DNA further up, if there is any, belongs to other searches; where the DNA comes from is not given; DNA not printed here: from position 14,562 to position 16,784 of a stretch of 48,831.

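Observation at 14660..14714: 15-nt element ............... at a fixed position upstream of the TATA box links uvrB to dinD-like, PIN and DUF1016_N genes: candidate archaeal DNA-damage/defence regulon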

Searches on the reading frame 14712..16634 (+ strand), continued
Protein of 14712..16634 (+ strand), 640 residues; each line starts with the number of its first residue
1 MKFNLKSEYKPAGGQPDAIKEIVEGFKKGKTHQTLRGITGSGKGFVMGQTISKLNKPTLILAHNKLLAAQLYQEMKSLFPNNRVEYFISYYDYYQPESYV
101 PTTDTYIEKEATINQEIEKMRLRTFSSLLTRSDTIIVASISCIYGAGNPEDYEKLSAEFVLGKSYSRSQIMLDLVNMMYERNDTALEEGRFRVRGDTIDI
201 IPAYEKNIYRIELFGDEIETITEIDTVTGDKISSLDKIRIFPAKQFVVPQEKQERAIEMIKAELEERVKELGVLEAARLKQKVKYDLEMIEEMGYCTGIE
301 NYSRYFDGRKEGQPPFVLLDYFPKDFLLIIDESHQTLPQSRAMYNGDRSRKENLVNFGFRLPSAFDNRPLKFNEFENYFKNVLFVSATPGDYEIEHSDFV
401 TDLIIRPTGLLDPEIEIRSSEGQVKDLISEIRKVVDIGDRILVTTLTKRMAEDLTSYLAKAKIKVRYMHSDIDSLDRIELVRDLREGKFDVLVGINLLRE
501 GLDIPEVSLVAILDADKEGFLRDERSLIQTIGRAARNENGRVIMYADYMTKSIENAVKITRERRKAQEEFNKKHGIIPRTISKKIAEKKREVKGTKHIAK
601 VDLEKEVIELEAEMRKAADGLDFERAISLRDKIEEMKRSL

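Call 57: find_homologous_proteins(query=L162:13690-16554:+, max_evalue=1e-100)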
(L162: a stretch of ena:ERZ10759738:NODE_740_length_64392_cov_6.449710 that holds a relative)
Query L162:13690-16554:+ (954 aa): 8000 proteins with E <= 1e-100 among 8000 candidates; the best 120 are listed.
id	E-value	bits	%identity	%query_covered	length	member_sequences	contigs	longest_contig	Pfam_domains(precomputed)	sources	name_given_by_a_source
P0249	0.0e+0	2168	100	100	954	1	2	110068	PF17760.7,PF13173.13,PF12399.15,PF17755.7,PF00005.34,PF13555.13,PF03193.23,PF20703.4,PF02463.26,PF20720.4,PF13191.13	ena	-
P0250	0.0e+0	2164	100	100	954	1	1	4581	PF17760.7,PF13173.13,PF12399.15,PF17755.7,PF00005.34,PF13555.13,PF03193.23,PF20703.4,PF02463.26,PF20720.4,PF13191.13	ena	-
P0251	0.0e+0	1766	80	100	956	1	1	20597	PF17760.7,PF17755.7,PF00005.34,PF13555.13,PF03193.23,PF20703.4,PF02463.26,PF25199.2,PF20720.4,PF13191.13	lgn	-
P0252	0.0e+0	1703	76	100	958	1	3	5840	PF17760.7,PF17755.7,PF00005.34,PF13555.13,PF02463.26,PF00684.26,PF20720.4,PF13191.13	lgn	-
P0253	0.0e+0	1700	76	100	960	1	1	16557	PF17760.7,PF17755.7,PF00005.34,PF13555.13,PF03193.23,PF20703.4,PF02463.26,PF20720.4,PF13191.13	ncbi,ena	-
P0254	0.0e+0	1695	76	100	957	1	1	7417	PF17760.7,PF17755.7,PF00005.34,PF13555.13,PF03193.23,PF20703.4,PF02463.26,PF00684.26,PF20720.4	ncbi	-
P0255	0.0e+0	1694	76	100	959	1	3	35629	PF17760.7,PF17755.7,PF00005.34,PF13555.13,PF03193.23,PF20703.4,PF02463.26,PF00684.26,PF13304.13,PF20720.4,PF13191.13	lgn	-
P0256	0.0e+0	1660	75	100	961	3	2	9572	PF17760.7,PF13173.13,PF17755.7,PF00005.34,PF13555.13,PF20703.4,PF02463.26,PF20720.4,PF13191.13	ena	-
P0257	0.0e+0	1659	74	100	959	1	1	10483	PF17760.7,PF17755.7,PF00005.34,PF13555.13,PF03193.23,PF20703.4,PF02463.26,PF20720.4,PF13191.13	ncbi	-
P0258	0.0e+0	1647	74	100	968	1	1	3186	PF17760.7,PF17755.7,PF00005.34,PF13555.13,PF03193.23,PF20703.4,PF02463.26,PF20720.4,PF13191.13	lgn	-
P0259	0.0e+0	1645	74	100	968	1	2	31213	PF17760.7,PF17755.7,PF00005.34,PF13555.13,PF20703.4,PF02463.26,PF20720.4,PF13191.13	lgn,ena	-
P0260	0.0e+0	1640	74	100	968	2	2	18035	PF17760.7,PF17755.7,PF00005.34,PF13555.13,PF03193.23,PF20703.4,PF02463.26,PF20720.4,PF13191.13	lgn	-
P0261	0.0e+0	1636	74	100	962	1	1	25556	PF17760.7,PF17755.7,PF00005.34,PF13555.13,PF03193.23,PF20703.4,PF02463.26,PF13304.13,PF20720.4,PF13191.13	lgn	-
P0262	0.0e+0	1635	74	100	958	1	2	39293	PF17760.7,PF17755.7,PF00005.34,PF13555.13,PF03193.23,PF20703.4,PF02463.26,PF13304.13,PF20720.4,PF13191.13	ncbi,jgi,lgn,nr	ncbi:MAG: excinuclease ABC subunit UvrA [Candidatus Woesearchaeota archaeon]|jgi:excinuclease ABC su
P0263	0.0e+0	1627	73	100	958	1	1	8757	PF17760.7,PF17755.7,PF00005.34,PF13175.13,PF13555.13,PF20703.4,PF02463.26,PF00684.26,PF20720.4,PF13191.13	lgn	-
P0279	0.0e+0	1591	72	100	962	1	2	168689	PF17760.7,PF17755.7,PF00005.34,PF13555.13,PF20703.4,PF02463.26,PF01637.25,PF13304.13,PF20720.4,PF13191.13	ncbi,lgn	-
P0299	0.0e+0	1567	71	100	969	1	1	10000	PF17760.7,PF17755.7,PF00005.34,PF13555.13,PF13401.13,PF03193.23,PF20703.4,PF02463.26,PF20720.4,PF13191.13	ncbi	-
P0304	0.0e+0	1565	71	100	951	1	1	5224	PF17760.7,PF17755.7,PF00005.34,PF13555.13,PF03193.23,PF20703.4,PF02463.26,PF13304.13,PF20720.4,PF13191.13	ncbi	-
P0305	0.0e+0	1564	71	100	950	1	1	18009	PF17760.7,PF17755.7,PF00005.34,PF13555.13,PF03193.23,PF20703.4,PF02463.26,PF20720.4,PF13191.13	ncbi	-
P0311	0.0e+0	1558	70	100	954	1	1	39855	PF17760.7,PF17755.7,PF00005.34,PF13555.13,PF13401.13,PF03193.23,PF20703.4,PF02463.26,PF20720.4,PF13191.13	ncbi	-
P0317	0.0e+0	1555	71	100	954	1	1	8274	PF17760.7,PF17755.7,PF00005.34,PF13555.13,PF13401.13,PF03193.23,PF20703.4,PF02463.26,PF13304.13,PF20720.4,PF13191.13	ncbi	-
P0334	0.0e+0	1546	69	100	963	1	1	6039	PF17760.7,PF17755.7,PF00005.34,PF13555.13,PF20703.4,PF02463.26,PF00684.26,PF20720.4,PF13191.13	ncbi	-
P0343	0.0e+0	1542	69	100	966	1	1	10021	PF17760.7,PF17755.7,PF00005.34,PF13175.13,PF13555.13,PF03193.23,PF20703.4,PF02463.26,PF20720.4,PF13191.13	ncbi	-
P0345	0.0e+0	1542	69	100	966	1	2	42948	PF17760.7,PF17755.7,PF00005.34,PF13175.13,PF13555.13,PF03193.23,PF20703.4,PF02463.26,PF20720.4,PF13191.13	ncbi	-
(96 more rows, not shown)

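Call 58: list_cluster_members(proteins=[P0254, P0257, P0279, P0299, P0304, P0305, P0311, P0317, P0334, P0343])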
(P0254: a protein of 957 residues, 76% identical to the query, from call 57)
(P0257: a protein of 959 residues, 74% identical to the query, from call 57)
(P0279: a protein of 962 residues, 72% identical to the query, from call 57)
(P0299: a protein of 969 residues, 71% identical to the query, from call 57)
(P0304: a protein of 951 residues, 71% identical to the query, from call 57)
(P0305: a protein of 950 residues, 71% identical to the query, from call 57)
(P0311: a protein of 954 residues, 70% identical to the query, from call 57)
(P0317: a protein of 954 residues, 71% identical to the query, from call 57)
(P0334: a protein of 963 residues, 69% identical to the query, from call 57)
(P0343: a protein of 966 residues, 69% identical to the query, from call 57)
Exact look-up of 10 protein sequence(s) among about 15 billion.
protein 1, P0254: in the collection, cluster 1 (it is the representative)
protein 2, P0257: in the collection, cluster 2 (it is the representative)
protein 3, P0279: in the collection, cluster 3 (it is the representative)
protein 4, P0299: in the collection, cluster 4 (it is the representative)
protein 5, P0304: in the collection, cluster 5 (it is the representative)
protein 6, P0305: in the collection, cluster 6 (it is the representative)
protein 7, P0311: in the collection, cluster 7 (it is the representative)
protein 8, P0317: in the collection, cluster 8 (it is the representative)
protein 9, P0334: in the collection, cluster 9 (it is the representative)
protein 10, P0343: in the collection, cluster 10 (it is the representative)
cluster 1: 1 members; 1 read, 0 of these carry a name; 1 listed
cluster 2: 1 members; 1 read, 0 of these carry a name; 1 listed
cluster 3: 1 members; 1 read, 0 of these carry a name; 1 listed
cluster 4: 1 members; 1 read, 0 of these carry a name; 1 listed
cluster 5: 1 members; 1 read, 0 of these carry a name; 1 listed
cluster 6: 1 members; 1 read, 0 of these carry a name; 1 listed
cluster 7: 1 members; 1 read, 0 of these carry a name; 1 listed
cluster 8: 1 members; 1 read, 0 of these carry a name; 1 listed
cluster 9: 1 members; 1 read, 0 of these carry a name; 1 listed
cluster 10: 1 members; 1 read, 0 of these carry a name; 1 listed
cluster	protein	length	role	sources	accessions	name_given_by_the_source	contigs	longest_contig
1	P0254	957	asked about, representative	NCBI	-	-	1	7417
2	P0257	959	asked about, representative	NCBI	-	-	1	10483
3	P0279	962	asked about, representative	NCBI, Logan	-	-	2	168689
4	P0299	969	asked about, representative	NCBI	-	-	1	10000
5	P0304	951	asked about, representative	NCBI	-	-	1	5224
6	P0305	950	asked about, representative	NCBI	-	-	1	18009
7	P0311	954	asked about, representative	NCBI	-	-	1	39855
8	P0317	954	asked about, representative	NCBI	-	-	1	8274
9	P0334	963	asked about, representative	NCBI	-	-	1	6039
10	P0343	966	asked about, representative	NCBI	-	-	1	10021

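Call 59: find_encoding_contigs(protein=P0345, flank=10000, max_places=3)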
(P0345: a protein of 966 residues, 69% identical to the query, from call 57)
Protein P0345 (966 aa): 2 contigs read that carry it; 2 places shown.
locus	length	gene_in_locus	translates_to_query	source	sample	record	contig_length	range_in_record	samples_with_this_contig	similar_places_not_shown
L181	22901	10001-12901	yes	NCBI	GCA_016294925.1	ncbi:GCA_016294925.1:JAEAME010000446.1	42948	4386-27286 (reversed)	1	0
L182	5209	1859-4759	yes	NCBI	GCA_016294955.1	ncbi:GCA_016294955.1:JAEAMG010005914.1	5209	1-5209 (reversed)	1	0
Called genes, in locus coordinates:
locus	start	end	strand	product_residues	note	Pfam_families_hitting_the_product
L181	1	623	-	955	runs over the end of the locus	PF02687:FtsX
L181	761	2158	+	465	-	PF17767:NAPRTase_N, PF04095:NAPRTase, PF17956:NAPRTase_C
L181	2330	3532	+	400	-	PF00108:Thiolase_N, PF22691:Thiolase_C_1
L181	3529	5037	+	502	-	PF08541:ACP_syn_III_C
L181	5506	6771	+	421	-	-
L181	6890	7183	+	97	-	PF21473:OB_Ssb-like, PF01336:tRNA_anti-codon (weak)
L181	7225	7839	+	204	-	-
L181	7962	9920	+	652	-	PF00270:DEAD (faint), PF04851:ResIII, PF17757:UvrB_inter, PF27431:UvrB_3rd, PF00271:Helicase_C, PF12344:UvrB, PF02151:UVR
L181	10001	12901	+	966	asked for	PF00005:ABC_tran (faint), PF02463:SMC_N (faint), PF03193:RsgA_GTPase (faint), PF13175:AAA_15 (faint), PF13191:AAA_16 (faint), PF13555:AAA_29 (faint), PF17760:UvrA_inter, PF17755:UvrA_DNA-bind, +2 more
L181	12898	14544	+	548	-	PF01541:GIY-YIG, PF27096:UvrC_M, PF02151:UVR, PF22920:UvrC_RNaseH, PF08459:UvrC_RNaseH_dom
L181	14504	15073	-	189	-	PF02659:Mntp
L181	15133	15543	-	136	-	PF05014:Nuc_deoxyrib_tr (weak), PF15891:Nuc_deoxyri_tr2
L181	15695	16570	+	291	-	-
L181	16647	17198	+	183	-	PF00258:Flavodoxin_1, PF12641:Flavodoxin_3, PF12724:Flavodoxin_5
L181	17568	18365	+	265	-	PF01791:DeoC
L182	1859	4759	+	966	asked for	PF00005:ABC_tran (faint), PF02463:SMC_N (faint), PF03193:RsgA_GTPase (faint), PF13175:AAA_15 (faint), PF13191:AAA_16 (faint), PF13555:AAA_29 (faint), PF17760:UvrA_inter, PF17755:UvrA_DNA-bind, +2 more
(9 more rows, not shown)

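Call 82: search_protein_families(library=padloc, proteins=[window:14712-16634:+], max_evalue=0.1)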
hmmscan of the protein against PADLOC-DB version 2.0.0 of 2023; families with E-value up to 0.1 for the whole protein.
window:14712-16634:+ (640 aa): 15 families
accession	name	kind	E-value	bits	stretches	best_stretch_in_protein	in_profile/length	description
PDLC02707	PbeA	-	9.7e-11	39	1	420-543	505-623/672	PbeA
PDLC03659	mREase_IV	-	4e-09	32.9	1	433-540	453-556/945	Type IV methyl-directed restriction enzyme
PDLC02704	PbeA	-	2.7e-08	30.8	1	448-569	547-664/682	PbeA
PDLC01439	typeIV_DinG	-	2.8e-08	30.9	1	411-541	380-505/575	CAS-IV-A; associated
PDLC03928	PsyrT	-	4.4e-07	26.6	1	439-596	242-400/689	-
PDLC02705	PbeA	-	1e-06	25.2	1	420-553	508-637/691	PbeA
PDLC03658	mREase_IV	-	1.1e-06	24.6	1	443-549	456-558/953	Type IV methyl-directed restriction enzyme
PDLC02706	PbeA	-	0.00017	18.3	1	447-541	574-663/722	PbeA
PDLC02864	DpdF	-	0.00045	17.1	1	416-539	213-330/610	DpdF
PDLC02870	DpdF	-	0.00051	16.7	1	428-538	216-321/534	DpdF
PDLC02503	BrxHI|BrxHII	-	0.00079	15.8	1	412-539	224-344/698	BrxHI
PDLC01556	Cas6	-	0.0024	16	1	196-217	137-158/199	"CAS-I,CAS-II,CAS-III,CAS-IV,CAS-V,CAS-VI; crRNAmaturation"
PDLC01761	Cas3b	-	0.0065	13.2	1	416-537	425-535/705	-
PDLC02855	DpdF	-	0.01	12.1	1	404-563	338-494/825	DpdF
PDLC02897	DpdJ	-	0.034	9.8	1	434-534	351-448/1570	DpdJ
